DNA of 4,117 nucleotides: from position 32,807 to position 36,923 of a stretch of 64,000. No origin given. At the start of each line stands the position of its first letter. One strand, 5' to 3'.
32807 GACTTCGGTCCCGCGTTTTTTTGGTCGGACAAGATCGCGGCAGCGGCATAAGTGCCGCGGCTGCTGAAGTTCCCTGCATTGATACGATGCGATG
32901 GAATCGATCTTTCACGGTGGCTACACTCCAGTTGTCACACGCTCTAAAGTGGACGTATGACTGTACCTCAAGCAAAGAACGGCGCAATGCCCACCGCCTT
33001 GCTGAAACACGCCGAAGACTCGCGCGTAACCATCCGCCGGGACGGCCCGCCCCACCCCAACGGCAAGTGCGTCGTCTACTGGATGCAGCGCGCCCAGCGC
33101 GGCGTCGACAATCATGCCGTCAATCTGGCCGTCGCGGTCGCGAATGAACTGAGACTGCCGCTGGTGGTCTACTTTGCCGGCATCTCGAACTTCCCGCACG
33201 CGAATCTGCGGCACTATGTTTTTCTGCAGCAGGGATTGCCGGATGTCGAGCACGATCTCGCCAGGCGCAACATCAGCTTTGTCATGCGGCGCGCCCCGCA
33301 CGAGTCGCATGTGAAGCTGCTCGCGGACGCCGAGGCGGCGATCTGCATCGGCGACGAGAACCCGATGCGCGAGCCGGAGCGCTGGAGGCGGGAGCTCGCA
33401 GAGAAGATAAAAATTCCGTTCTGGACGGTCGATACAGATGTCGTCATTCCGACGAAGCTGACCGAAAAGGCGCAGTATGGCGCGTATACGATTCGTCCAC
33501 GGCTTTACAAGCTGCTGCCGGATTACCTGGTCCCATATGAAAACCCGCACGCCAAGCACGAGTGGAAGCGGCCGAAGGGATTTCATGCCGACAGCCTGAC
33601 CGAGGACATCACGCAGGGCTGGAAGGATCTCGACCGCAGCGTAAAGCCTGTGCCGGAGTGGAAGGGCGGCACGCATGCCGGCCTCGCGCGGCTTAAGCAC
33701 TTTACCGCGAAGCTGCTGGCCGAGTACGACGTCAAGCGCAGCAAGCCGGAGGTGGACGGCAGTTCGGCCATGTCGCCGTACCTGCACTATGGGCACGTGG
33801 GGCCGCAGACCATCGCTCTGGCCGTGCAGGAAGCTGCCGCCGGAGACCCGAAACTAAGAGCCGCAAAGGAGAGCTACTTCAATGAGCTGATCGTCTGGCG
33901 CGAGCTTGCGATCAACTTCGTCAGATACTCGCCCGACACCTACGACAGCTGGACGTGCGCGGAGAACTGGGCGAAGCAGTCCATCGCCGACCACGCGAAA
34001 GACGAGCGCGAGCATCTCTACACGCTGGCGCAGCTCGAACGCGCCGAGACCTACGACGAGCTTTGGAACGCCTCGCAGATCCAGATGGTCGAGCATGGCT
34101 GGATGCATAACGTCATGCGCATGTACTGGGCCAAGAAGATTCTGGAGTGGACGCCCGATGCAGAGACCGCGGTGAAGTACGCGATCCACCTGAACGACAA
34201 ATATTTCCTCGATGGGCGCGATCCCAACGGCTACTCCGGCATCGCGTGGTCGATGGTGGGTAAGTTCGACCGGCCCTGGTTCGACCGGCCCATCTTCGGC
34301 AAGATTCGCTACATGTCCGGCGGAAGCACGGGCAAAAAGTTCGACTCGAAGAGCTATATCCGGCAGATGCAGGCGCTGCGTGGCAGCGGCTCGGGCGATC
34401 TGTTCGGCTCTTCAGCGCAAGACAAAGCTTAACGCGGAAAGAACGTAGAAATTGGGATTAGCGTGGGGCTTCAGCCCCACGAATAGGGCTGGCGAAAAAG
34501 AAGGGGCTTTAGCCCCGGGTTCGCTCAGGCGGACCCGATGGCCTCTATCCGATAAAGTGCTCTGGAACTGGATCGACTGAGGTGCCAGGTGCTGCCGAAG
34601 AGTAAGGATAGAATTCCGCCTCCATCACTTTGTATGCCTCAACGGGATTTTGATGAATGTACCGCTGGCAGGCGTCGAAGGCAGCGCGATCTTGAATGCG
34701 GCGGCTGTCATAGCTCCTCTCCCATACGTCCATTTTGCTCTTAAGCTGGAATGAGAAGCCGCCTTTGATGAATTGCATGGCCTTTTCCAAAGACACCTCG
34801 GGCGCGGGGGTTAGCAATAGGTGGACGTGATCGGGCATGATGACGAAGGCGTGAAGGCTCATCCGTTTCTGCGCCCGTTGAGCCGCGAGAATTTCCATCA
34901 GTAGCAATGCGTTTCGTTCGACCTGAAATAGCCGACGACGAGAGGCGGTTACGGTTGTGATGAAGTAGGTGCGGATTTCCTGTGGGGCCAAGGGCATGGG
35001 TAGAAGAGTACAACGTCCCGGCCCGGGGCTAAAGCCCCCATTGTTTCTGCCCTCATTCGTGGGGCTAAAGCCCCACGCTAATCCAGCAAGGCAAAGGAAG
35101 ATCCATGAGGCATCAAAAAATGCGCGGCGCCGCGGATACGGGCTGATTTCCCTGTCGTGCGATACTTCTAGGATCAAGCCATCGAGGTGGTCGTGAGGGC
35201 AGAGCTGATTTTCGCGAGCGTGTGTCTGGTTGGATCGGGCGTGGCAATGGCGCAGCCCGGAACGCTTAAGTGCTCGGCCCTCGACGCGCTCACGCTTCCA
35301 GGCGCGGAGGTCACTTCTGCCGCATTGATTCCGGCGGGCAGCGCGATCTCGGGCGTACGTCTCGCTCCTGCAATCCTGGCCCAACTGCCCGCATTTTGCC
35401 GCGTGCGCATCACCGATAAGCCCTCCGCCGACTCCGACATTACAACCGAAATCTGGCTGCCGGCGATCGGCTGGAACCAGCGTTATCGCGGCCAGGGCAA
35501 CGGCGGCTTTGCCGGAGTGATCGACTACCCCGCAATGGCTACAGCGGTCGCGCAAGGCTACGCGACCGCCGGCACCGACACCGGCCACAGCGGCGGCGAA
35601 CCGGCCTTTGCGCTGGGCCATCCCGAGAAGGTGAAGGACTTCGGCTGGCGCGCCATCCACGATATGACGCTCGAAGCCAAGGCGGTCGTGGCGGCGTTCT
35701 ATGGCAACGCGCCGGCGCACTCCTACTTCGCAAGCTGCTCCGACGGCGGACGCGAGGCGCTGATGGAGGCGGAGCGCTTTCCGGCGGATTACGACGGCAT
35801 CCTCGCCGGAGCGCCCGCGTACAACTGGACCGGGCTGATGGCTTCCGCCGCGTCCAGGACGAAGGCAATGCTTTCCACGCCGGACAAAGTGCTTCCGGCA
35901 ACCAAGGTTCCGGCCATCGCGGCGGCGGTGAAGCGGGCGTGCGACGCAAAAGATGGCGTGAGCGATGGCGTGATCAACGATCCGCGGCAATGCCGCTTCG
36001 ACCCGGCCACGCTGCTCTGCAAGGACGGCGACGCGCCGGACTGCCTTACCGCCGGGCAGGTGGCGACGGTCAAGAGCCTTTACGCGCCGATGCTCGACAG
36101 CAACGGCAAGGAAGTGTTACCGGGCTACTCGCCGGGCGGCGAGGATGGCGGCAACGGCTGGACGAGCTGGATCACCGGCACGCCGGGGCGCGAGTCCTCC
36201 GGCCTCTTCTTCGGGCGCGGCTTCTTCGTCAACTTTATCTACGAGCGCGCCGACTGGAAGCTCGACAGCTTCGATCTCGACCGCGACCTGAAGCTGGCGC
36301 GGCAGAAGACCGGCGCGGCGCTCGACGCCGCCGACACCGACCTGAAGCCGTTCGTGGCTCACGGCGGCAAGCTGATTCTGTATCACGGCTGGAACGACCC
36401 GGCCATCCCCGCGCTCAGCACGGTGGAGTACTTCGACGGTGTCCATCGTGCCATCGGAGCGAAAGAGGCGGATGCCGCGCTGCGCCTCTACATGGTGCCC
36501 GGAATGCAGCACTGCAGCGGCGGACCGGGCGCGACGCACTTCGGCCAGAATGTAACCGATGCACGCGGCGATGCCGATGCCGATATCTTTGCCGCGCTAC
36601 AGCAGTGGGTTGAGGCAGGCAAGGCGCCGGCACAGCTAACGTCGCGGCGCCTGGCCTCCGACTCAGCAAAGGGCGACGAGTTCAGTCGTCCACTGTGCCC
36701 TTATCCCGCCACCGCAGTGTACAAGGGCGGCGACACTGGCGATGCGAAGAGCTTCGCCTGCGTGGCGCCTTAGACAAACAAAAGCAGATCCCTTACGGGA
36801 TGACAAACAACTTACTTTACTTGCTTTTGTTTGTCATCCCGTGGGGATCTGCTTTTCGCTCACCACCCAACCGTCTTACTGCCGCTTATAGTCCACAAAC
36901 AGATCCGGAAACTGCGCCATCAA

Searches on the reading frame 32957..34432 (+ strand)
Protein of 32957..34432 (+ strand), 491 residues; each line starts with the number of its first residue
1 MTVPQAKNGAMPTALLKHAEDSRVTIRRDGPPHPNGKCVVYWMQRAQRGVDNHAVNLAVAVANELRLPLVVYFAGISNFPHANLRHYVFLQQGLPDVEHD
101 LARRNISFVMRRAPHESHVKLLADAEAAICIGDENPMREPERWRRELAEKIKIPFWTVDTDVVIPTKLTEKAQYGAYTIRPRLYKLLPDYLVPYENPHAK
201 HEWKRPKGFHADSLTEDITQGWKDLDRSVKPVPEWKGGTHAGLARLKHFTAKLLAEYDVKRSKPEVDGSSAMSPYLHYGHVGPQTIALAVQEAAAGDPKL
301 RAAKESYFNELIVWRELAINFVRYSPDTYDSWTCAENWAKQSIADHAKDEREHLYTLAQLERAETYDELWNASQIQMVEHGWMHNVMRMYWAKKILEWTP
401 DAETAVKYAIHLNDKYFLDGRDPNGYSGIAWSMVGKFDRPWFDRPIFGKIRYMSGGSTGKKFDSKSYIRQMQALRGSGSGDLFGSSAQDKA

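Call 95: search_protein_families(library=pfam, max_evalue=0.00001, proteins=[window:32957-34432:+])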
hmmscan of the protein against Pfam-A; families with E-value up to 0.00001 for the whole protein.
window:32957-34432:+ (491 aa): 1 family
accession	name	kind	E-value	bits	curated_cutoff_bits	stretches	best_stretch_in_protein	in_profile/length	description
PF00875.24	DNA_photolyase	-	7.2e-13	49.3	26.6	1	39-196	1-162/164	DNA photolyase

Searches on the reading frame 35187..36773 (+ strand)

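Call 95: search_protein_families(library=pfam, max_evalue=0.00001, proteins=[window:35187-36773:+])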
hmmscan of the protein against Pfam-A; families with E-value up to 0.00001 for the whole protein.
window:35187-36773:+ (528 aa): 1 family
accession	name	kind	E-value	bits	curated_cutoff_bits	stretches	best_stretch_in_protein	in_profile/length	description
PF07519.17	Tannase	-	8e-115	384.9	29.8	1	82-526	17-490/490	Tannase and feruloyl esterase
